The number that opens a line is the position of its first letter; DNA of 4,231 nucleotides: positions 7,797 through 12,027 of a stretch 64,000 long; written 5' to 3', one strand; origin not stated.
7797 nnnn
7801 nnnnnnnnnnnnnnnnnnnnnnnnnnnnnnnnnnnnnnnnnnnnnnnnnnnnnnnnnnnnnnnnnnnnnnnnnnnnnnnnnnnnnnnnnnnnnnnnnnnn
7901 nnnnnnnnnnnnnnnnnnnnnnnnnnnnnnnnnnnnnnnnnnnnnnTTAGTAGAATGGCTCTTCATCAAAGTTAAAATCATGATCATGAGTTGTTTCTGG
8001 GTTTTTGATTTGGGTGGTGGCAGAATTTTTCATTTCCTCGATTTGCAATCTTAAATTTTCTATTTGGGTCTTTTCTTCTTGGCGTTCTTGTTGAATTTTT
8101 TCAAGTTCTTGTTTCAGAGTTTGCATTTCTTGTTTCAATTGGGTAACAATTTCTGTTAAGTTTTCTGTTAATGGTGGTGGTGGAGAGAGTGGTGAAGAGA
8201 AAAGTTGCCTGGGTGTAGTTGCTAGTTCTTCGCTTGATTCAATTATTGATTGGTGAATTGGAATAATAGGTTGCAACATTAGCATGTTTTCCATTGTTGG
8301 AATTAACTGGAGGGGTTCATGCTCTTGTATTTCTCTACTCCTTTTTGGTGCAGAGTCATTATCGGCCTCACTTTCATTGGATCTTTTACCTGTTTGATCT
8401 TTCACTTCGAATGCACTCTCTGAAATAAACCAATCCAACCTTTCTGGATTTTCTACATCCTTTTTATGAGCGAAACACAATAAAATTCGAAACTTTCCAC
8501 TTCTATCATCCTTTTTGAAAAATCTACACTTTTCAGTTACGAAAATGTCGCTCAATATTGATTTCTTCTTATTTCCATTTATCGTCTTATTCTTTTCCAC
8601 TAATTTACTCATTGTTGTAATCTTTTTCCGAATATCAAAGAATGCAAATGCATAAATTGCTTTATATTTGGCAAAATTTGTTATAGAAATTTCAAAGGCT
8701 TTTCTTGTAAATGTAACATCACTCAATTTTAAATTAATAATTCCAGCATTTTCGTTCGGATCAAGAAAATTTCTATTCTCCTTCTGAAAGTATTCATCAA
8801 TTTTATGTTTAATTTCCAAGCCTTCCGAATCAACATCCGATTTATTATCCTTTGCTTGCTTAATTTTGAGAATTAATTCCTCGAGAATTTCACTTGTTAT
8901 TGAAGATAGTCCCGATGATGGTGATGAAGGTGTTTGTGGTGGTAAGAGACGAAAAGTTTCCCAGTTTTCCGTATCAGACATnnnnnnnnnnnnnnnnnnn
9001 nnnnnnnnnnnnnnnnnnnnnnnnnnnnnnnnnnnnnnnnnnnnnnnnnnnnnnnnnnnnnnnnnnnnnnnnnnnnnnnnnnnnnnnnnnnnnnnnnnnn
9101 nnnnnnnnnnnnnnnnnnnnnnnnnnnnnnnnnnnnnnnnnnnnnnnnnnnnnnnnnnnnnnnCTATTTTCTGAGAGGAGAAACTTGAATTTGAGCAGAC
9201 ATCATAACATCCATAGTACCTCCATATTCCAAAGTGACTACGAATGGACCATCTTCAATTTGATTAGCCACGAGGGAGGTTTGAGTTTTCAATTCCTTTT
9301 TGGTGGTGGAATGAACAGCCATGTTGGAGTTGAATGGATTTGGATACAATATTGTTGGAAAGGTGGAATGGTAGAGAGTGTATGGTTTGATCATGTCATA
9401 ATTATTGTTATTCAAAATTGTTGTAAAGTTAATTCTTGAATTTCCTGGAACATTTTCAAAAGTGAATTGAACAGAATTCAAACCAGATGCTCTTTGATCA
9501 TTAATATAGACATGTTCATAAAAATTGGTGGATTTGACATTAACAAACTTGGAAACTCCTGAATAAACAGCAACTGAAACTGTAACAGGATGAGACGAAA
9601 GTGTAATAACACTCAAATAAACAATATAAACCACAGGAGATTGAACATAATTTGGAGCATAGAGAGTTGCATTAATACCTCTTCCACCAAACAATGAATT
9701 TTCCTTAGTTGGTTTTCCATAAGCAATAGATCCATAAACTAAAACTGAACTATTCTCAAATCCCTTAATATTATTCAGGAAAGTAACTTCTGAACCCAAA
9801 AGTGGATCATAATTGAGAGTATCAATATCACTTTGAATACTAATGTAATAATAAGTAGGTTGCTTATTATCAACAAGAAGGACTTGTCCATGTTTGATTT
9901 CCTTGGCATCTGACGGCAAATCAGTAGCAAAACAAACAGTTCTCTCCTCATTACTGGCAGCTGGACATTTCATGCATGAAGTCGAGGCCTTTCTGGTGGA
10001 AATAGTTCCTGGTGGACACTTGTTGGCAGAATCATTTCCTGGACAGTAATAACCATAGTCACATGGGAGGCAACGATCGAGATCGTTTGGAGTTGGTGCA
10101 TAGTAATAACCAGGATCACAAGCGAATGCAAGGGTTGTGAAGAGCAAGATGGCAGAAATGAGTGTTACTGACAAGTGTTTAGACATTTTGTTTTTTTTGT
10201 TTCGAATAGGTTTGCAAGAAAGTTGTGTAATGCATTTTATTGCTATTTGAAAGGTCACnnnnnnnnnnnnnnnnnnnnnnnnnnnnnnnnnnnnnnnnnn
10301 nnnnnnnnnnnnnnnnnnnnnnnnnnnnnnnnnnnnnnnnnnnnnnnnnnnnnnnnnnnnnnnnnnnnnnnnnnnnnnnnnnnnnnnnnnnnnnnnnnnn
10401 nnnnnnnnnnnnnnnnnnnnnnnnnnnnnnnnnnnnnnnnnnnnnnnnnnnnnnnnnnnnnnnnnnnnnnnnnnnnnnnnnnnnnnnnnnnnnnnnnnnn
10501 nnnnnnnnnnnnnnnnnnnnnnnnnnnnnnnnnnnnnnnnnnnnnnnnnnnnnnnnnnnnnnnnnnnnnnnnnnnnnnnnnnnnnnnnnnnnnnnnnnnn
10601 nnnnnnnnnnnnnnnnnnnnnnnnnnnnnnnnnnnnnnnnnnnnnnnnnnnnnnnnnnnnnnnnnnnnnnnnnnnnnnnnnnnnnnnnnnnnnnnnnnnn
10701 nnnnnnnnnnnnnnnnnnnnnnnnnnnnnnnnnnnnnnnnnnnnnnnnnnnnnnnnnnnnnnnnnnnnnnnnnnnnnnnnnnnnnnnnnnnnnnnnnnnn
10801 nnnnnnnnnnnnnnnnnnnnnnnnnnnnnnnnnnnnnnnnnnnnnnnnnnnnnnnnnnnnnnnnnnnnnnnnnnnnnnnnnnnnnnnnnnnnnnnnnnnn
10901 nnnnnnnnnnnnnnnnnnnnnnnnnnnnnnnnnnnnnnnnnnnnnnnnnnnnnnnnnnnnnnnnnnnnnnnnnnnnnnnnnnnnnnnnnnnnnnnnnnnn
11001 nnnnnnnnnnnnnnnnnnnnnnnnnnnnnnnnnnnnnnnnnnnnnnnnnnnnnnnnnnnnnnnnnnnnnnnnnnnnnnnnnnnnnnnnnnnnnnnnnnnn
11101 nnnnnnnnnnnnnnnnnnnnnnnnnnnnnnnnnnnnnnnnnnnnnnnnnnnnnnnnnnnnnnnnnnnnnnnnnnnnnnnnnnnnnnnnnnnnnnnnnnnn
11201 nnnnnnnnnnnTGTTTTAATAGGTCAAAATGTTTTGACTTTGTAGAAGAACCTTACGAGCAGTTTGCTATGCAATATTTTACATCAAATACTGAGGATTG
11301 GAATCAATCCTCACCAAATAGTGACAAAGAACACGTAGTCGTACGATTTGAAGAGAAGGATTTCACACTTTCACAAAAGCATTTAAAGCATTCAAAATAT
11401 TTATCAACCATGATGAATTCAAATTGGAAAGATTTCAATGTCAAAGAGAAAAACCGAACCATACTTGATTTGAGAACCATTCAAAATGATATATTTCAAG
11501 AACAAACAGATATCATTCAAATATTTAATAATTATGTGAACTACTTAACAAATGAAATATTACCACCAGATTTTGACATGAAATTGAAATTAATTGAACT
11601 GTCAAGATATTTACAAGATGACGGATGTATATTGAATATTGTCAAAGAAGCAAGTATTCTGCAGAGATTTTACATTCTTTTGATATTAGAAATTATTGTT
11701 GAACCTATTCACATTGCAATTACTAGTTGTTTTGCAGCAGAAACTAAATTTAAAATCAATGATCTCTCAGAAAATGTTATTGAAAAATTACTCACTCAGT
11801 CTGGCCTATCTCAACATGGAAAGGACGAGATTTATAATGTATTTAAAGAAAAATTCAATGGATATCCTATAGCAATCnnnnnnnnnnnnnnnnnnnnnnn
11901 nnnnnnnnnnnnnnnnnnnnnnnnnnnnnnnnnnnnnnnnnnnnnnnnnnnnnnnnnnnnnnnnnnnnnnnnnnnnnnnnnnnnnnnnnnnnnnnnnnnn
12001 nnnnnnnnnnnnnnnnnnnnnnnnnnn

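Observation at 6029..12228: Two divergently oriented Sel1-repeat–BTB paralogs flanking two unrelated genes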

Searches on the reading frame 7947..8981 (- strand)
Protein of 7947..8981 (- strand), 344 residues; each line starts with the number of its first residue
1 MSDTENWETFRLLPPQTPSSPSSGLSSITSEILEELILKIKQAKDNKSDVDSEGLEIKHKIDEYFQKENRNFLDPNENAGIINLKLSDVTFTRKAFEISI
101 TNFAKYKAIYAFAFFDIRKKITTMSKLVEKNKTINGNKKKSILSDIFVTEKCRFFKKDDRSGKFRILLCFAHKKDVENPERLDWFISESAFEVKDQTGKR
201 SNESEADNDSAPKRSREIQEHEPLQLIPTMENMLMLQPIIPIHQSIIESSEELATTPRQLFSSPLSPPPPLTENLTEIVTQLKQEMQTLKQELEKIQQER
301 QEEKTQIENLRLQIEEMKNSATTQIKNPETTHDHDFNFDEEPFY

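Call 9: find_encoding_contigs(protein=window:7947-8981:-, flank=3000, max_places=3)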
Protein window:7947-8981:- (344 aa): no gene with exactly this product is on record in the collection.

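Call 20: search_protein_families(library=pfam, max_evalue=0.01, proteins=[window:7947-8981:-])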
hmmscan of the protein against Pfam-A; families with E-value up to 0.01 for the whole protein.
window:7947-8981:- (344 aa): 3 families
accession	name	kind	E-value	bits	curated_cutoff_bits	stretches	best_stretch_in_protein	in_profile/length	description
PF17675.6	APG6_N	-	0.0003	21.7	45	1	273-335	49-111/132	Apg6 coiled-coil region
PF16046.10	FAM76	-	0.00088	19.2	28.5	1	150-334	104-274/298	FAM76 protein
PF19314.4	DUF5917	-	0.0064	17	27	0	266-321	36-91/94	Family of unknown function (DUF5917)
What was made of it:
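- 7947..8981 (-): Intervening gene 1 (context): 344-aa coiled-coil, low-complexity protein, unrelated. Only sub-threshold Pfam hits (call 20).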

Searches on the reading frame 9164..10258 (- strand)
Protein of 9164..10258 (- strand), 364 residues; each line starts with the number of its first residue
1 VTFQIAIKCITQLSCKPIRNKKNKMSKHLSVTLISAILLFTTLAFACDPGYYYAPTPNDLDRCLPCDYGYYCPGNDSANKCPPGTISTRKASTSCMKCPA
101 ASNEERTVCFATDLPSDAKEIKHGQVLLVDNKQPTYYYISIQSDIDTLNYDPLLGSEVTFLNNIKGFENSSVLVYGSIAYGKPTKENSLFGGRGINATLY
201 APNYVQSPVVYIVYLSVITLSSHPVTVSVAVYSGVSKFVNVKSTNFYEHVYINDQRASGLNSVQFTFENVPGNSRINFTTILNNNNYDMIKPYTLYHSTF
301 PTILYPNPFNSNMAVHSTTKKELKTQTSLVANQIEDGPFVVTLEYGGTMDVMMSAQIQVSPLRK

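Call 20: search_protein_families(library=pfam, max_evalue=0.01, proteins=[window:9164-10258:-])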
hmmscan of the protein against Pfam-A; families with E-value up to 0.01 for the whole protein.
window:9164-10258:- (364 aa): 0 families
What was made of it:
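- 9164..10258 (-): Intervening gene 2 (context): ~340-aa protein that looks secreted and Cys-rich by eye, unrelated. No Pfam hit (call 20).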

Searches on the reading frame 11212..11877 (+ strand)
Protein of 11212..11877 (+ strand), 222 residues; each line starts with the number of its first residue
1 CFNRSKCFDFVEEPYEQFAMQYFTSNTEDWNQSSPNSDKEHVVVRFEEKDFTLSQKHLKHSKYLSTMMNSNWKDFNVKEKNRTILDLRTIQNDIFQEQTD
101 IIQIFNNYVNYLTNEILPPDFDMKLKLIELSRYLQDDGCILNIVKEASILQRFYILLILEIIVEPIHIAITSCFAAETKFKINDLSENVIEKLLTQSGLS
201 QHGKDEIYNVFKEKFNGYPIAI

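Call 24: search_protein_representatives(alignment_id=A3)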
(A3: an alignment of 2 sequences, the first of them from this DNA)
Query: 2 sequences, 242 profile positions. Proteins with E-value up to 0.001 (for the whole library): 8; up to 1e-10: 7; up to 1e-30: 4. The best 8 are listed.
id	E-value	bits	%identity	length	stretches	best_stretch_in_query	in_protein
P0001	5.8e-123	425.9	-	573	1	3-236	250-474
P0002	1.8e-116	404.6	-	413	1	1-242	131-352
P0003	5.9e-60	219.6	-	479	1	9-222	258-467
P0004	2.3e-55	204.6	-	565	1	4-221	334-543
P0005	2.7e-13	66.8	-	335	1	6-108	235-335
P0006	4.2e-12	63.0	-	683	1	14-220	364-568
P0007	4.5e-11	59.6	-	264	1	41-166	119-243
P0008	1.3e-06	45.0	-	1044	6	36-63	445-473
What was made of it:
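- On Glomeromycotina Sel1/BTB expansions: The family has 5 plus 2 members (call 24).
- Family size: 7 relatives at E<1e-10 in 1.84 billion representatives (call 24).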

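Call 26: list_cluster_members(proteins=[P0001, P0002, P0003, P0004, P0005, P0006, P0007])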
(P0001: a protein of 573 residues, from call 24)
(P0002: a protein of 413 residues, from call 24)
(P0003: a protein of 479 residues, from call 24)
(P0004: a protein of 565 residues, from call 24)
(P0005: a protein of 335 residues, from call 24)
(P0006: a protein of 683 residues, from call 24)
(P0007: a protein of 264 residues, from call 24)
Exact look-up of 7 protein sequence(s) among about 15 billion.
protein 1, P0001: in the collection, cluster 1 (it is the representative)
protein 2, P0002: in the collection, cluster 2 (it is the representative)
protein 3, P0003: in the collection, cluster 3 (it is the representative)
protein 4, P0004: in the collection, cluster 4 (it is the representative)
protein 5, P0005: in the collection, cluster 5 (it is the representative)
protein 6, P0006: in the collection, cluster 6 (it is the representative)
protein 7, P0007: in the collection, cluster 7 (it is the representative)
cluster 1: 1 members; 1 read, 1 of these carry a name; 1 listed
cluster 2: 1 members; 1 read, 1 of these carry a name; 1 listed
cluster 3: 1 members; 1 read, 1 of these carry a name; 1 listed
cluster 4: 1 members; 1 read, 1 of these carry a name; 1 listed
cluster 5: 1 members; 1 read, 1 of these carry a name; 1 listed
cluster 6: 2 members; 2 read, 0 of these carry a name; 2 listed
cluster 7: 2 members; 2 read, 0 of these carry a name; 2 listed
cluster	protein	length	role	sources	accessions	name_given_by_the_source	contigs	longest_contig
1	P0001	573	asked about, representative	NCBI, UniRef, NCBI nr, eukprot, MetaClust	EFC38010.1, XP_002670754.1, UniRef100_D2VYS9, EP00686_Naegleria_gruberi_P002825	predicted protein [Naegleria gruberi] | Predicted protein n=1 Tax=Naegleria gruberi TaxID=5762 RepID=D2VYS9_NAEGR | uncharacterized protein NAEGRDRAFT_74228 [Naegleria gruberi]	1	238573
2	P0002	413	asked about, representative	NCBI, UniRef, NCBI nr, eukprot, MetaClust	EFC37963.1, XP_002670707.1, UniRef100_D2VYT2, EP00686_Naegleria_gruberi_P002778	predicted protein [Naegleria gruberi] | Predicted protein n=1 Tax=Naegleria gruberi TaxID=5762 RepID=D2VYT2_NAEGR | uncharacterized protein NAEGRDRAFT_53333 [Naegleria gruberi]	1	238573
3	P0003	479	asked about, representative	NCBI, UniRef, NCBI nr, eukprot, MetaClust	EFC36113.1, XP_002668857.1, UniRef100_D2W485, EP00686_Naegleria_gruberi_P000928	predicted protein [Naegleria gruberi] | Predicted protein n=1 Tax=Naegleria gruberi TaxID=5762 RepID=D2W485_NAEGR | uncharacterized protein NAEGRDRAFT_76213 [Naegleria gruberi]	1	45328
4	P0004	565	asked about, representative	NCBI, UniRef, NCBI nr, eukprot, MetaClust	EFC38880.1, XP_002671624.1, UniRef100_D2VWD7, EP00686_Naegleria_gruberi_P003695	predicted protein [Naegleria gruberi] | Predicted protein n=1 Tax=Naegleria gruberi TaxID=5762 RepID=D2VWD7_NAEGR | uncharacterized protein NAEGRDRAFT_59403 [Naegleria gruberi]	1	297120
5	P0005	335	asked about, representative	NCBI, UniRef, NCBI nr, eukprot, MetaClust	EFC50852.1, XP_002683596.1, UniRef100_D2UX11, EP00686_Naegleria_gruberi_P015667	predicted protein [Naegleria gruberi] | Predicted protein n=1 Tax=Naegleria gruberi TaxID=5762 RepID=D2UX11_NAEGR | uncharacterized protein NAEGRDRAFT_61597 [Naegleria gruberi]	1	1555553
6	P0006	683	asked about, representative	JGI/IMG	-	-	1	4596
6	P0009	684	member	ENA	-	-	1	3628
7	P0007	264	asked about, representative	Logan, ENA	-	-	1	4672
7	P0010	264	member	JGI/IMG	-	-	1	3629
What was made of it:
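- On Glomeromycotina Sel1/BTB expansions: The source is Naegleria gruberi (call 26).
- Closest known: Glomeromycotina Sel1 / BTB / kinase gene-family expansions. Different: No fungal sequence relative was found in the exhaustive search (calls 24, 26).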

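Call 34: find_encoding_contigs(protein=P0004, flank=4000, max_places=2)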
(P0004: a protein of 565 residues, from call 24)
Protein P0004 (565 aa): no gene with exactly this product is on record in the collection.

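Call 35: find_encoding_contigs(protein=P0003, flank=4000, max_places=2)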
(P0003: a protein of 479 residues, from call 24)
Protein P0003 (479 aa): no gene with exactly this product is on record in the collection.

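Call 54: find_encoding_contigs(protein=P0006, flank=3000, max_places=3)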
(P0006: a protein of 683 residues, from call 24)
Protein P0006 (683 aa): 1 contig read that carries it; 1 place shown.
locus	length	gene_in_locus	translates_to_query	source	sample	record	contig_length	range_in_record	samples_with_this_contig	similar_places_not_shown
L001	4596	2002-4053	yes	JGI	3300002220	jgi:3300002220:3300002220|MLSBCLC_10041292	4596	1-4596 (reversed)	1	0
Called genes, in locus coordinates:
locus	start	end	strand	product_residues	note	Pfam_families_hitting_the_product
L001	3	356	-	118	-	?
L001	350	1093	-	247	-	PF24606:CEMIP_beta-hel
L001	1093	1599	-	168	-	-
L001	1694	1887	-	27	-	-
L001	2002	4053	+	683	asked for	PF08238:Sel1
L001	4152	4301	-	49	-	-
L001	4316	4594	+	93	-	?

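Call 57: predict_structure(alignment_id=A8)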
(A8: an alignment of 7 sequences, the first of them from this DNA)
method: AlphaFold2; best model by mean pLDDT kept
length: 185 residues; sequences in the alignment: 7
mean_pLDDT: 82.2   pTM: 0.76
mean pLDDT of the five models: 82.2, 79.1, 77.7, 76.8, 74.3
residues with pLDDT >= 90: 45; 70-90: 119; 50-70: 20; < 50: 1
segments of 3 or more residues with pLDDT < 50: none
pLDDT, mean of each block of 10 residues (from residue 1): 80 89 87 67 78 76 87 94 90 92 92 84 78 76 68 82 83 84 68
secondary structure, 60 per line:
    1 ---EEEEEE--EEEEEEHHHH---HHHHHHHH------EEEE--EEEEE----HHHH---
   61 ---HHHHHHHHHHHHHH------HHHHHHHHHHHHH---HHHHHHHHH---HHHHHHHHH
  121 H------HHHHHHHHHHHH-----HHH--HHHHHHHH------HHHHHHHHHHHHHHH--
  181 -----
elements in order: E4-9 E12-17 H18-21 H25-32 E39-42 E45-49 H54-57 H64-77 H84-96 H100-108 H112-121 H128-139 H150-157 H164-178
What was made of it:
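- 11332..11646 (+): Gene 2 BTB-fold core. AF2 model, call 57 (mean pLDDT 82.2, pTM 0.76).
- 11656..11856 (+): Gene 2 helical extension (3-box/BACK-like). Helices 112-178 of the model (call 57).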

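Call 59: fold_search(model_id=the predicted structure, library=pdb)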
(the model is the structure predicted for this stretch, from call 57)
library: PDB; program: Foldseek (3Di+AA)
matches with E <= 10: 462; with E <= 0.001: 0
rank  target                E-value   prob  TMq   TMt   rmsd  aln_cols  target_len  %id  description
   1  8h36_A                1.2e-03  1.00  0.46  0.18   7.1       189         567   15  Cryo-EM Structure of the KBTBD2-CUL3-Rbx1-p85a dimeric complex (released 2023-10-11)
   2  8h36_B                1.2e-03  1.00  0.46  0.18   7.2       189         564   15  Cryo-EM Structure of the KBTBD2-CUL3-Rbx1-p85a dimeric complex (released 2023-10-11)
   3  8h37_P                1.8e-03  1.00  0.46  0.19   7.1       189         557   15  Cryo-EM Structure of the KBTBD2-CUL3-Rbx1-p85a tetrameric complex (released 2023-10-11)
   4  8voj_B                2.2e-03  1.00  0.44  0.19   8.8       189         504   14  The Cryo-EM structure of LSD1-CoREST-HDAC1 in complex with KBTBD4 enhanced by UM171 and IP6 (released 2024-12-04)
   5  8h33_B                2.7e-03  1.00  0.42  0.18   7.8       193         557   16  Cryo-EM Structure of the KBTBD2-Cul3-Rbx1 tetrameric complex (released 2023-10-11)
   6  8vrt_A                3.5e-03  1.00  0.45  0.19   8.5       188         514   14  The structure of LSD1-CoREST-HDAC1 in complex with KBTBD4R313PRR mutant (released 2024-11-27)
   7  8h33_A                4.8e-03  1.00  0.41  0.17   7.7       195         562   16  Cryo-EM Structure of the KBTBD2-Cul3-Rbx1 tetrameric complex (released 2023-10-11)
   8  8gq6_B                5.3e-03  1.00  0.43  0.18   7.5       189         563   16  Cryo-EM Structure of the KBTBD2-CUL3-Rbx1 dimeric complex (released 2023-09-06)
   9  8vrt_B                5.9e-03  1.00  0.46  0.19   8.6       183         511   13  The structure of LSD1-CoREST-HDAC1 in complex with KBTBD4R313PRR mutant (released 2024-11-27)
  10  6tbt_A                9.0e-03  1.00  0.40  0.58   3.3       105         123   15  Crystal structure of the BCL6 BTB domain in complex with an Apt48 peptide (released 2021-10-13)
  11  8voj_A                9.5e-03  1.00  0.40  0.18   8.5       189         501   13  The Cryo-EM structure of LSD1-CoREST-HDAC1 in complex with KBTBD4 enhanced by UM171 and IP6 (released 2024-12-04)
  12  8h38_M                1.1e-02  1.00  0.44  0.18   7.3       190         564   15  Cryo-EM Structure of the KBTBD2-CRL3~N8-CSN(mutate) complex (released 2023-10-11)
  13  8h3a_M                1.1e-02  1.00  0.43  0.18   7.2       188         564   14  Cryo-EM Structure of the KBTBD2-CRL3~N8(removed)-CSN complex (released 2023-10-11)
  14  8h3f_I                1.2e-02  1.00  0.46  0.18   7.3       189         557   15  Cryo-EM Structure of the KBTBD2-CRL3-CSN complex (released 2023-10-11)
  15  3i3n_B                1.2e-02  1.00  0.43  0.33   7.3       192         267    8  Crystal structure of the BTB-BACK domains of human KLHL11 (released 2009-08-04)
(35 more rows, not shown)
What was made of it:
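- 11332..11646 (+): Foldseek PDB top 50 are all BTB proteins (call 59).
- On Cul3 substrate adaptors (BTB type): They align with BTB-BACK proteins over ~189 columns, but at TMq 0.41-0.47 and rmsd ~7 A (call 59).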

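Call 71: find_related_loci(query=A9, collection=viral_contigs, flank=3000)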
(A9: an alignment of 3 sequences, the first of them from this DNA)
Query A9 (185 aa) in viral_contigs; peptide patterns used: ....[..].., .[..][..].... (x = any residue, [..] = any of these).
119 stretches matched a pattern, but none encodes a relative of the query by tblastn (E <= 1e-3).

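Call 72: find_related_loci(query=A9, collection=metagenome_contigs, flank=3000)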
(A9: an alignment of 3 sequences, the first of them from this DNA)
Query A9 (185 aa) in metagenome_contigs; peptide patterns used: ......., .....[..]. (x = any residue, [..] = any of these).
600 stretches matched a pattern, but none encodes a relative of the query by tblastn (E <= 1e-3).
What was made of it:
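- Tried and rejected: Pattern scans of viral contigs and JGI metagenome contigs found no relatives (calls 71, 72).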
